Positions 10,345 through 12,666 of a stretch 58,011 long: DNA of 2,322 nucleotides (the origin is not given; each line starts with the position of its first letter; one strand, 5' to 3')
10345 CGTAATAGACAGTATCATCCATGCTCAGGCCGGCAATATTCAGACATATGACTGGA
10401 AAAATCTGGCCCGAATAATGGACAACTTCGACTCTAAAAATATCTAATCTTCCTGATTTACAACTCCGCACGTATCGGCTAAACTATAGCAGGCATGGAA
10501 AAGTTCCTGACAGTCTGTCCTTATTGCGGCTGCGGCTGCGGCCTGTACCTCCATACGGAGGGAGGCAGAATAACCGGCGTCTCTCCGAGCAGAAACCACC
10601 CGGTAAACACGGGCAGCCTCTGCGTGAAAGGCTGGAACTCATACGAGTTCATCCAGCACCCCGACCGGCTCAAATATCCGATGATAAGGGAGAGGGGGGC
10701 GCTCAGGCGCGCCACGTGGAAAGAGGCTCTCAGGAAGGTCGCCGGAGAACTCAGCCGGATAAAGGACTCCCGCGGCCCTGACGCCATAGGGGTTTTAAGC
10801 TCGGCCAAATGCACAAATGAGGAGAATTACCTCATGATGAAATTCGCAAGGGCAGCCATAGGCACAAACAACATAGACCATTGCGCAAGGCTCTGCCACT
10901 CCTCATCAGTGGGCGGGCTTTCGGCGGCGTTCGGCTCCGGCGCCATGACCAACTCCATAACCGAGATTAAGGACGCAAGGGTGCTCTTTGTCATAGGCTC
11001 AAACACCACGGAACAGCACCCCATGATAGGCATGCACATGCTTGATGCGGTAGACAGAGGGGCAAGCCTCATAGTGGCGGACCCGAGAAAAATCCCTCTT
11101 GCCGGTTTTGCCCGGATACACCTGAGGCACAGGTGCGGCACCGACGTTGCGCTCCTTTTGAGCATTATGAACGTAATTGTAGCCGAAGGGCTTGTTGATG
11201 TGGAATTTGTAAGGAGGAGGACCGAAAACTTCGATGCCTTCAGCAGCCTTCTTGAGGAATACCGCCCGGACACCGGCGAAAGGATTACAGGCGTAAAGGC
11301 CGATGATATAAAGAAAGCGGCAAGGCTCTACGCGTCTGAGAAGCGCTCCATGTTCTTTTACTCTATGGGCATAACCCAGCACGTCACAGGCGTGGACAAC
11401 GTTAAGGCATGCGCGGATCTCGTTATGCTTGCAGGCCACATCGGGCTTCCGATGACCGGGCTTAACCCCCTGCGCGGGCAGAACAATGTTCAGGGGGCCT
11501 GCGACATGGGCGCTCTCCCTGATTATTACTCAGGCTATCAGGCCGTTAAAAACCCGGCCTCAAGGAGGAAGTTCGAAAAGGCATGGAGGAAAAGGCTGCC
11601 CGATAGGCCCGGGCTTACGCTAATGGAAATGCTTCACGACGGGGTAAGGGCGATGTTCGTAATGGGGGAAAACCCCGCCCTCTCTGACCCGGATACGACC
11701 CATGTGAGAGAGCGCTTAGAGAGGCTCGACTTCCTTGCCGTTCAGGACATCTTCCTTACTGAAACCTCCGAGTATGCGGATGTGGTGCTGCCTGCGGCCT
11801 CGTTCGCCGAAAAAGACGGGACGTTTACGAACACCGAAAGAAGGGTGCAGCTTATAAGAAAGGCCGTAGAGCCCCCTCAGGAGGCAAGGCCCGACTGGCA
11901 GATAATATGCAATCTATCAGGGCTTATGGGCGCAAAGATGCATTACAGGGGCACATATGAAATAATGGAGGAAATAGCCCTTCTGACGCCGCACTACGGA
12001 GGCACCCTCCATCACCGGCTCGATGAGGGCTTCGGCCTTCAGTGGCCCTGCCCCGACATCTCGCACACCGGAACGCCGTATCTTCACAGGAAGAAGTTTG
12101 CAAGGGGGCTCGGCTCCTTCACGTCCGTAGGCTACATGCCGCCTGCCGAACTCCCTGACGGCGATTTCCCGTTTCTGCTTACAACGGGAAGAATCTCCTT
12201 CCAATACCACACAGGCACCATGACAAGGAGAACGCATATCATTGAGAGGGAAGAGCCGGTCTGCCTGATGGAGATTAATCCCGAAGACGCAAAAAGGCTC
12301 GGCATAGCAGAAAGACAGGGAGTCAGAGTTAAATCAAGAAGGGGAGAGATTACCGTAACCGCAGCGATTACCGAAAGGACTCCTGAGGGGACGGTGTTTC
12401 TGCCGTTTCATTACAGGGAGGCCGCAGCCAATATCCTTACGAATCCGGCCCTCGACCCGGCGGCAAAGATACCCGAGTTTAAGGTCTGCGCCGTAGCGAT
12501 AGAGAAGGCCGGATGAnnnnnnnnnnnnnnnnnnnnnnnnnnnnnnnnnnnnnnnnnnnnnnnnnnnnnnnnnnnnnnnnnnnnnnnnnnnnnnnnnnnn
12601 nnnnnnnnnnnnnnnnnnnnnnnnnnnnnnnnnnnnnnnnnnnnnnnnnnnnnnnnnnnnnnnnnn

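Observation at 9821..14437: FdhF fused operonically to AsrA/AsrB-like subunits: a sulfhydrogenase-like NAD(P)-linked formate dehydrogenase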

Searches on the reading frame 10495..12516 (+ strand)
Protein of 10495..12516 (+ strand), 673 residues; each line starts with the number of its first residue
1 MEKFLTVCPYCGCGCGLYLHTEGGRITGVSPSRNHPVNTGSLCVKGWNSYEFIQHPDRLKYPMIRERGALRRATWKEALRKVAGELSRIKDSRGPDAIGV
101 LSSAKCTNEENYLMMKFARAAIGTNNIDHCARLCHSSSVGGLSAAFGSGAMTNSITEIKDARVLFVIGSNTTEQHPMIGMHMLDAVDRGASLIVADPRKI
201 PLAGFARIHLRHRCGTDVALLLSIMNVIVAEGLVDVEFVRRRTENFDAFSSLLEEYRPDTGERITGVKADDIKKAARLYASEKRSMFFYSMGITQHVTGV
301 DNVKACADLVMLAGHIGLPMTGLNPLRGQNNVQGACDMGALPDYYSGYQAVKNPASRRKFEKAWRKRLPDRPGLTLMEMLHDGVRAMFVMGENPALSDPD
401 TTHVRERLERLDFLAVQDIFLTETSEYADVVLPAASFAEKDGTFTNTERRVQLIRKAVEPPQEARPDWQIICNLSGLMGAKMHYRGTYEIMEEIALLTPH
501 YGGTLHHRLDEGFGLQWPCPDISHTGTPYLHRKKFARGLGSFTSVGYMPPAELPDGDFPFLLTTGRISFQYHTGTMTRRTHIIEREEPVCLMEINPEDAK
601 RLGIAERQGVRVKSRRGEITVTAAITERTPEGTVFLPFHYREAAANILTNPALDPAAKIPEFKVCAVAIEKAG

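Call 5: search_protein_families(library=pfam, proteins=[window:10495-12516:+])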
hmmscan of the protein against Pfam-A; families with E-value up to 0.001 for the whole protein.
window:10495-12516:+ (673 aa): 3 families
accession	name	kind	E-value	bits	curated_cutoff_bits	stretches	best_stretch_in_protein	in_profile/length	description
PF00384.28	Molybdopterin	-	8.3e-78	262.3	24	1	58-475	1-351/353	Molybdopterin oxidoreductase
PF01568.27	Molydop_binding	-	9.8e-33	112.9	26.8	1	560-666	1-110/110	Molydopterin dinucleotide binding domain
PF04879.21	Molybdop_Fe4S4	-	9.3e-18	64.4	22.7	1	3-54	3-54/55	Molybdopterin oxidoreductase Fe4S4 domain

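Call 6: search_protein_families(library=ncbifam, proteins=[window:10495-12516:+])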
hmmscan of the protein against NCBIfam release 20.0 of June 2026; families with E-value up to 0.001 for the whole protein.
window:10495-12516:+ (673 aa): 27 families (the best 25 are shown)
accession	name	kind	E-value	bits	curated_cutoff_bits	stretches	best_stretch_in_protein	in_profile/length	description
TIGR01591.1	Fdh-alpha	equivalog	6.6e-251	834.1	666.25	1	6-669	1-672/672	formate dehydrogenase subunit alpha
NF047855.1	AssmNtatRedNasC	equivalog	1e-161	539.7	1100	1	5-670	22-707/708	assimilatory nitrate reductase catalytic subunit NasC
NF041323.1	Nitr_red_NasA_Halo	equivalog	2.3e-111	373.4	1000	1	11-669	3-672/673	assimilatory nitrate reductase NasA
NF010055.0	PRK13532.1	equivalog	1.1e-89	301.7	904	3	6-243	45-291/830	nitrate reductase catalytic subunit NapA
TIGR01553.1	formate-DH-alph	equivalog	5.2e-88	296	814.2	4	6-244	47-305/1009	formate dehydrogenase-N subunit alpha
TIGR01706.1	NAPA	equivalog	2.1e-84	284.4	930.55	3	245-471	327-565/830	periplasmic nitrate reductase subunit alpha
NF041513.1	formate_DH_Act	exception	4.1e-80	269.9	1400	5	6-244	45-296/1067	formate dehydrogenase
TIGR01701.1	Fdhalpha-like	subfamily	1.3e-75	255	582.15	1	47-671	89-743/744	FdhF/YdeP family oxidoreductase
NF012032.0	PRK15488.1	equivalog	5.4e-51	173.5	694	2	6-282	46-320/759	thiosulfate reductase PhsA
TIGR01973.1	NuoG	equivalog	5.1e-49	167.6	470.05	1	3-474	214-606/606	NADH-quinone oxidoreductase subunit NuoG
NF005895.0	PRK07860.1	equivalog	2.9e-48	164.5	802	2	6-190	239-419/811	NADH-quinone oxidoreductase subunit G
TIGR02693.1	arsenite_ox_L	equivalog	1.3e-45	155.7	359.05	3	29-328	81-419/806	arsenate reductase (azurin) large subunit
TIGR02166.1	dmsA_ynfE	subfamily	2.1e-43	148.4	777.7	2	10-484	52-563/794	DMSO/selenate family reductase complex A subunit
TIGR03479.1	DMSO_red_II_alp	subfamily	6.7e-40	136.9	984.75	2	247-488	389-653/913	molybdopterin-dependent oxidoreductase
TIGR00509.1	bisC_fam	subfamily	3.2e-39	134.8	1017.55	2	64-493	65-525/772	molybdopterin guanine dinucleotide-containing S/N-oxide reductase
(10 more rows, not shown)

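Call 28: search_solved_structures(query=window:10495-12516:+, max_evalue=1e-40)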
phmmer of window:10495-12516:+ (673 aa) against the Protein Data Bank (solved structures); distinct sequences matched with E-value up to 1e-40: 31.
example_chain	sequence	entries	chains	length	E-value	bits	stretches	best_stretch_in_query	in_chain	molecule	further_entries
9t1s_L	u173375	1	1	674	1.9e-222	743.6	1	5-671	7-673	formate dehydrogenase (coenzyme F420)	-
7qv7_S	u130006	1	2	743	5e-210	702.5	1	2-540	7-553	Hydrogen dependent carbon dioxide reductase subunit FdhF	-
7bkb_D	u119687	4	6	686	1.8e-191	641.1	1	4-673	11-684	Formate dehydrogenase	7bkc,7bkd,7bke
7vw6_A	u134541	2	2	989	2.8e-175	587.7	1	6-669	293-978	Formate dehydrogenase | Tungsten-containing formate dehydrogenase alpha subunit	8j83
7e5z_A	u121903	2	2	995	2.9e-175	587.6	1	6-669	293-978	Formate dehydrogenase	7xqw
1aa6_A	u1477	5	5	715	7.3e-174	583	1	1-671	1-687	FORMATE DEHYDROGENASE H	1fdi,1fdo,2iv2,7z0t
9wxb_B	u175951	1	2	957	1.5e-168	565.4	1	3-669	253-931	Formate dehydrogenase alpha subunit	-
6tg9_A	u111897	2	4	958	9.3e-165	552.9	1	3-669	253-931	Formate dehydrogenase subunit alpha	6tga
8rqz_C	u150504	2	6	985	1.3e-147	496.2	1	2-668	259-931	Probable oxidoreductase YjgC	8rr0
9gzq_A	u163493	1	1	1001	1.4e-147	496.2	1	2-668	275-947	Probable oxidoreductase YjgC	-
2jim_A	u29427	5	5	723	3.9e-97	329.5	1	6-672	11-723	PERIPLASMIC NITRATE REDUCTASE | PROTEIN (PERIPLASMIC NITRATE REDUCTASE)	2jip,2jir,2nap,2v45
2jio_A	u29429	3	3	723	4.8e-97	329.2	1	6-672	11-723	PERIPLASMIC NITRATE REDUCTASE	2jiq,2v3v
9vap_A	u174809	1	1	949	1.9e-87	297.4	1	5-351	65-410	Formate dehydrogenase molybdopterin-binding subunit FdhA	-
1ogy_A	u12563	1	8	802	3e-70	240.6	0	7-246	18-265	PERIPLASMIC NITRATE REDUCTASE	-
3ml1_A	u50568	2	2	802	8.2e-68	232.6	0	7-260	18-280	Periplasmic nitrate reductase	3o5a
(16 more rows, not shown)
